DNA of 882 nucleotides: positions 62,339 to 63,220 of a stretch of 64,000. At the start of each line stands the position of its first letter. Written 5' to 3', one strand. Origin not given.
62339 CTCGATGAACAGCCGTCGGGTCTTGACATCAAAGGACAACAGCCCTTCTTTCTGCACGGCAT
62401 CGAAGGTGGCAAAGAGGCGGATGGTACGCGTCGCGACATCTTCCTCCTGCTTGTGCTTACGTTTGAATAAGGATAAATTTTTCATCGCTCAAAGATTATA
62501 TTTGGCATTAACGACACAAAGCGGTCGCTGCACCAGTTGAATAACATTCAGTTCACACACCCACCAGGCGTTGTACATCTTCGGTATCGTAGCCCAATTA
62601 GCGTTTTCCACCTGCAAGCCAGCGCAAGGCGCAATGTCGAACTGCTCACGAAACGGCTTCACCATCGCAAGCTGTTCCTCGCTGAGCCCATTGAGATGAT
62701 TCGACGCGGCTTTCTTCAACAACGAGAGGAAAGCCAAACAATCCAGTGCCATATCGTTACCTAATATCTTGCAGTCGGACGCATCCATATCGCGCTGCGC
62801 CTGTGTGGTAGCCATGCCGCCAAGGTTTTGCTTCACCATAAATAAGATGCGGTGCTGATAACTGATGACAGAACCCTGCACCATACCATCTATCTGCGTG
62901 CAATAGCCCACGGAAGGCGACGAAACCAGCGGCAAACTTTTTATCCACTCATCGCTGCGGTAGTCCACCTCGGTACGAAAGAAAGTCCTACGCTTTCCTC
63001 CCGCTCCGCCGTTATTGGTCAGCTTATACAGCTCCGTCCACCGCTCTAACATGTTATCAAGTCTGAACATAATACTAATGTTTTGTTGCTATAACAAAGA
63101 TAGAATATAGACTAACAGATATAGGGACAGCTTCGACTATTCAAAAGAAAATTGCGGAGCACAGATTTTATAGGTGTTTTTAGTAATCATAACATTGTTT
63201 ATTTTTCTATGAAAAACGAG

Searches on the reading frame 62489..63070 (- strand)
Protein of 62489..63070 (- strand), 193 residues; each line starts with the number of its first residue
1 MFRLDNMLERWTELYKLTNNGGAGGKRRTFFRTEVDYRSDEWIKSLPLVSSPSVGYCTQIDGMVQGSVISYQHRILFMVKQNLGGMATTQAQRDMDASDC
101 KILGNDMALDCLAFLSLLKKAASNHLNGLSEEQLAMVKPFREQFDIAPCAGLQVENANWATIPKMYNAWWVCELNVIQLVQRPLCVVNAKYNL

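Call 9: search_protein_families(library=phrogs, proteins=[window:62489-63070:-], max_evalue=0.001)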
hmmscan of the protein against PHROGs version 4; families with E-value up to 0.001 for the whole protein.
window:62489-63070:- (193 aa): 0 families

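Call 36: find_encoding_contigs(protein=window:62489-63070:-, flank=10000, max_places=4)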
Protein window:62489-63070:- (193 aa): 9 contigs read that carry it; 4 places shown.
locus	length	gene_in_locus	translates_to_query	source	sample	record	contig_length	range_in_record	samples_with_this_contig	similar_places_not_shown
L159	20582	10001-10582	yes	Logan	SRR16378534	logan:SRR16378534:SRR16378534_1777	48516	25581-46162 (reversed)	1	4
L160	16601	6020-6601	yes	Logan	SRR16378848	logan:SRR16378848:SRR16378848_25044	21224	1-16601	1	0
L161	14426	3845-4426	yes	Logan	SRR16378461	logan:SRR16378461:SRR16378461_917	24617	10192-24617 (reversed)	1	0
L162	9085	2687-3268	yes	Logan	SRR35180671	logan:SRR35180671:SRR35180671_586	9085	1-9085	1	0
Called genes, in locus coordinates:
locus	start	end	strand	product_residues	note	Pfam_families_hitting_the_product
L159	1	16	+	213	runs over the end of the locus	-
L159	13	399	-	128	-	-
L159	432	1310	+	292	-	-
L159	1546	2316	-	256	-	-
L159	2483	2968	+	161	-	-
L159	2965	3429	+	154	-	-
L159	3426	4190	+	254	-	PF16473:Rv2179c-like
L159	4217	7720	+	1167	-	PF19263:DUF5906 (faint)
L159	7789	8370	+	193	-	-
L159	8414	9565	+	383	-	PF00712:DNA_pol3_beta (weak), PF02767:DNA_pol3_beta_2 (faint), PF02768:DNA_pol3_beta_3 (weak)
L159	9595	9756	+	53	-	-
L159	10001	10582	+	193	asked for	-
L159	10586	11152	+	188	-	-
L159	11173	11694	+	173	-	-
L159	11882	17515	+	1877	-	PF10145:PhageMin_Tail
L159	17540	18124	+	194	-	-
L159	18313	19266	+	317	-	-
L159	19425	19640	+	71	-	-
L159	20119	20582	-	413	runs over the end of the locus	PF01385:OrfB_IS605, PF07282:Cas12f1-like_TNB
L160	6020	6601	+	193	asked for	-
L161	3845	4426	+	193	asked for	-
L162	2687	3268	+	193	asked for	-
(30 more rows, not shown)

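Call 38: search_protein_families(library=pfam, proteins=[L159:13-399:-, L159:432-1310:+, L159:1546-2316:-, L159:2483-2968:+, L159:2965-3429:+, L159:3426-4190:+, L159:4217-7720:+, L159:7789-8370:+, L159:8414-9565:+, L159:9595-9756:+], max_evalue=0.01)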
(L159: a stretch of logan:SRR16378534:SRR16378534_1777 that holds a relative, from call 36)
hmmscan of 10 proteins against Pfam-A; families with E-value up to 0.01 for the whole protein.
L159:13-399:- (128 aa): 0 families

L159:432-1310:+ (292 aa): 0 families

L159:1546-2316:- (256 aa): 0 families

L159:2483-2968:+ (161 aa): 1 family
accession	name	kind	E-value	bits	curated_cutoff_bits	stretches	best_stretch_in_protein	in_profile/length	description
PF10566.15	Glyco_hydro_97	-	0.0018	18.2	32.5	0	32-78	93-140/275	Glycoside hydrolase 97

L159:2965-3429:+ (154 aa): 0 families

L159:3426-4190:+ (254 aa): 1 family
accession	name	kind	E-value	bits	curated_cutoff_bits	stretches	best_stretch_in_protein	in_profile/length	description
PF16473.11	Rv2179c-like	-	1.3e-19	71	27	1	6-158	3-139/177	3'-5' exoribonuclease Rv2179c-like domain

L159:4217-7720:+ (1167 aa): 1 family
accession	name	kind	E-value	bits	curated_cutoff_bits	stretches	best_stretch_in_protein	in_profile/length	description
PF19263.5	DUF5906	-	1.4e-05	26.1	27.6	1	774-882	5-114/114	Family of unknown function (DUF5906)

L159:7789-8370:+ (193 aa): 0 families

L159:8414-9565:+ (383 aa): 3 families
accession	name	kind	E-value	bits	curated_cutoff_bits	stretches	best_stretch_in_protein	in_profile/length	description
PF00712.24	DNA_pol3_beta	-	1.7e-11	44.8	24.4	1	3-120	2-119/120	DNA polymerase III beta subunit, N-terminal domain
PF02768.20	DNA_pol3_beta_3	-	9.4e-07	29.1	27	1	255-367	3-111/121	DNA polymerase III beta subunit, C-terminal domain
PF02767.21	DNA_pol3_beta_2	-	4.7e-06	27.3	27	1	147-251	14-116/116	DNA polymerase III beta subunit, central domain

L159:9595-9756:+ (53 aa): 0 families
